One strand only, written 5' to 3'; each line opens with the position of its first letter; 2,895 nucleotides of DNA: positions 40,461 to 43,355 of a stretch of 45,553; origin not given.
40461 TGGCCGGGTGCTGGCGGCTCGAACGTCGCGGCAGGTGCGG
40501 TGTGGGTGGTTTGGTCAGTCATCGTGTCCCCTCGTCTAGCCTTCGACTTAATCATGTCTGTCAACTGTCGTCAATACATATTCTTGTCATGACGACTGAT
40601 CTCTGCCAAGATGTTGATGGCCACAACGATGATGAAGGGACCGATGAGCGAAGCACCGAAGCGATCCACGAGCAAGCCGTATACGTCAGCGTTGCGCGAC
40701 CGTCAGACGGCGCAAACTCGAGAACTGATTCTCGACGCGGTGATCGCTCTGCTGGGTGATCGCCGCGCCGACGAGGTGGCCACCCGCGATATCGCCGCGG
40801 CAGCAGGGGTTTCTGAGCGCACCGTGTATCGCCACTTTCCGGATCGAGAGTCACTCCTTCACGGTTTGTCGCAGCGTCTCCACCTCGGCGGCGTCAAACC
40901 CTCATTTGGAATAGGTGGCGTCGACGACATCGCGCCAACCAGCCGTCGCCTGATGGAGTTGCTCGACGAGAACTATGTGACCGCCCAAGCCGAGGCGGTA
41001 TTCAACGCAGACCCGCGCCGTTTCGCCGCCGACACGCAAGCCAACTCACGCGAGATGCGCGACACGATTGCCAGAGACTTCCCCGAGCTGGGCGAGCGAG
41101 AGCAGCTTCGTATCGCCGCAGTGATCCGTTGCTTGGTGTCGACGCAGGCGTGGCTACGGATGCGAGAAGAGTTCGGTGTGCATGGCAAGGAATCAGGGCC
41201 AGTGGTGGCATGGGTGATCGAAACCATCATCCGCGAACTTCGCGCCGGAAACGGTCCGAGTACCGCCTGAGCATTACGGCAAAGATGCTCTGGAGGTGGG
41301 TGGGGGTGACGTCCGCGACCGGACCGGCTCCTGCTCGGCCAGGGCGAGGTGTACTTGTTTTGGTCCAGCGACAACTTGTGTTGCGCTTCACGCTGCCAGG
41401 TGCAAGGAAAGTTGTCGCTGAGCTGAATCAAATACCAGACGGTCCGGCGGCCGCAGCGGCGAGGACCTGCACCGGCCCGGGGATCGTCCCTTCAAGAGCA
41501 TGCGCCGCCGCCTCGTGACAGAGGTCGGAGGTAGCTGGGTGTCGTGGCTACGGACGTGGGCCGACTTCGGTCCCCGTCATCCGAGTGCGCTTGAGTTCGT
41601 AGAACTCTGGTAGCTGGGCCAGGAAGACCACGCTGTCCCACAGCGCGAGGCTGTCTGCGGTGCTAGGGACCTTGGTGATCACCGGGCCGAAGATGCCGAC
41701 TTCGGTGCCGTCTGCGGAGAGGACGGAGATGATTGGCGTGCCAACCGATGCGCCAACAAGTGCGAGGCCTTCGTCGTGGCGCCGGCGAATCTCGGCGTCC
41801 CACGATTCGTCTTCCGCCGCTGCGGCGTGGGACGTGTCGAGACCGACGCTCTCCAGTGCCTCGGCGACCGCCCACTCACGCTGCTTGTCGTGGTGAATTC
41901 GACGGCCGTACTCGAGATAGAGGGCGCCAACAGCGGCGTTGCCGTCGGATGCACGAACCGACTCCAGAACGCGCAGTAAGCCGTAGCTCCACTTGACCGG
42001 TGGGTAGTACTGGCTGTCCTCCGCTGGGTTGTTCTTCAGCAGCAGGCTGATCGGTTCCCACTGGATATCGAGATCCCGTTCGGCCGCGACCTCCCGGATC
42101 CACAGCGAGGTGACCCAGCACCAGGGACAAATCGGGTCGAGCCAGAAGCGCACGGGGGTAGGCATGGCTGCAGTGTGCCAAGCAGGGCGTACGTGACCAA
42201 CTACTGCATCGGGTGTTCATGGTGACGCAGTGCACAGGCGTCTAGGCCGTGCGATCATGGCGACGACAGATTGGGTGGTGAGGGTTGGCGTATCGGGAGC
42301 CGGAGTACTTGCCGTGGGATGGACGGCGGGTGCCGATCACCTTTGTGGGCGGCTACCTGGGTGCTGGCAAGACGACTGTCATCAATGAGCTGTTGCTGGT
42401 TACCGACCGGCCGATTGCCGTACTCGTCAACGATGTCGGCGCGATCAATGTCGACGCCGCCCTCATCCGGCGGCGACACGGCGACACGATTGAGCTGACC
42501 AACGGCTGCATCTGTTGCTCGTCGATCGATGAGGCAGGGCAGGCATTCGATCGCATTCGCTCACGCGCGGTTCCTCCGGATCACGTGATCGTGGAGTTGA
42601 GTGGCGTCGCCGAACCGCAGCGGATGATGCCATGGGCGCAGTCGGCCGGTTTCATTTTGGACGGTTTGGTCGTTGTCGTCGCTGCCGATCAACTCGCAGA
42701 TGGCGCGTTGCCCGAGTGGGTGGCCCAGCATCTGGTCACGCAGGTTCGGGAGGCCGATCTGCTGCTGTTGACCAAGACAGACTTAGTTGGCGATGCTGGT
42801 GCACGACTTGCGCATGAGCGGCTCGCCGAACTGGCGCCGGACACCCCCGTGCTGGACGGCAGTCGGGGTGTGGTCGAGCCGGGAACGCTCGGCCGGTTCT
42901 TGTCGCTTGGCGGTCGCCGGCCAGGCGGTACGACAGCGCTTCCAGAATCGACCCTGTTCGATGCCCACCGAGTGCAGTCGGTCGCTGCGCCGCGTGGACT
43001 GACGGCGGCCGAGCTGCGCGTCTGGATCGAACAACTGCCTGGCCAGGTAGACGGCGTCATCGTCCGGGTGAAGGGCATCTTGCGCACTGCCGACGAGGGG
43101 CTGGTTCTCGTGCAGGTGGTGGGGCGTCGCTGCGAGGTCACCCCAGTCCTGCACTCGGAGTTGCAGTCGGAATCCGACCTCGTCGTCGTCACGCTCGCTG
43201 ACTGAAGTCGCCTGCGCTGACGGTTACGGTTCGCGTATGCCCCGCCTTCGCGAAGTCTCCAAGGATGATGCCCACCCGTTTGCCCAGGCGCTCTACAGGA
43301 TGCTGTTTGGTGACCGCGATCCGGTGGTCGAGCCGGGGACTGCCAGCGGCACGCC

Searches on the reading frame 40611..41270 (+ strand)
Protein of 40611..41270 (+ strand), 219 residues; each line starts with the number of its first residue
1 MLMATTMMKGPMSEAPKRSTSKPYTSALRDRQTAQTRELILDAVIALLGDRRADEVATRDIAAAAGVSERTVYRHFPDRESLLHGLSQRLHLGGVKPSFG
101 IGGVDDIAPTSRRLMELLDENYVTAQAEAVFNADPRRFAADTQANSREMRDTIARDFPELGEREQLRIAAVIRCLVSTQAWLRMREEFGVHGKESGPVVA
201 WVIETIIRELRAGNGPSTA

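Call 42: search_protein_families(library=pfam, proteins=[window:40611-41270:+], max_evalue=0.001)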
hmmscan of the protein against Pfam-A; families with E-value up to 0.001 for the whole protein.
window:40611-41270:+ (219 aa): 2 families
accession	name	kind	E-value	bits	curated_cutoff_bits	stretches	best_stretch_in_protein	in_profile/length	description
PF00440.29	TetR_N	-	9e-12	45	24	1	40-84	1-45/47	Bacterial regulatory proteins, tetR family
PF21476.4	PF0610-like_N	-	0.00072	20.2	33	0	45-75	7-34/50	PF0610-like, N-terminal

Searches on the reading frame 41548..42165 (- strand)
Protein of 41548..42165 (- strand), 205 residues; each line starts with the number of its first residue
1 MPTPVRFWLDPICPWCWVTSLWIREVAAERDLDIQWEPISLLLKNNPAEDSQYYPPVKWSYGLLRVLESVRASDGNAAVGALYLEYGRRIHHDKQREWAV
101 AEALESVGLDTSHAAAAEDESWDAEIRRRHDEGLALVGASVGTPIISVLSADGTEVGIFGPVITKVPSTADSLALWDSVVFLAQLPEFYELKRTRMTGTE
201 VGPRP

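Call 42: search_protein_families(library=pfam, proteins=[window:41548-42165:-], max_evalue=0.001)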
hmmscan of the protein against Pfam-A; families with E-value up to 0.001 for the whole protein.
window:41548-42165:- (205 aa): 2 families
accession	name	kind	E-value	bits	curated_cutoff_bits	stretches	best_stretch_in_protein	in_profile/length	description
PF22234.2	Rv2466c-like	-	5.9e-45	154.1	27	1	12-193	1-180/180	Mycothiol-dependent nitroreductase Rv2466c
PF01323.26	DSBA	-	3.3e-07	30.7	25.6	1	5-58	2-81/191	DSBA-like thioredoxin domain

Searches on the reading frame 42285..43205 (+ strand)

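Call 42: search_protein_families(library=pfam, proteins=[window:42285-43205:+], max_evalue=0.001)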
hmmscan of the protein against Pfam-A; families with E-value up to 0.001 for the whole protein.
window:42285-43205:+ (306 aa): 2 families
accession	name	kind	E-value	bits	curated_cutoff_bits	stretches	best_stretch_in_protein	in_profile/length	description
PF02492.25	cobW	-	4.2e-37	127.9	20.7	1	17-189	1-178/180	CobW/HypB/UreG, nucleotide-binding domain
PF07683.19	CobW_C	-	8.8e-07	29.1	22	1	232-302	5-77/94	Cobalamin synthesis protein cobW C-terminal domain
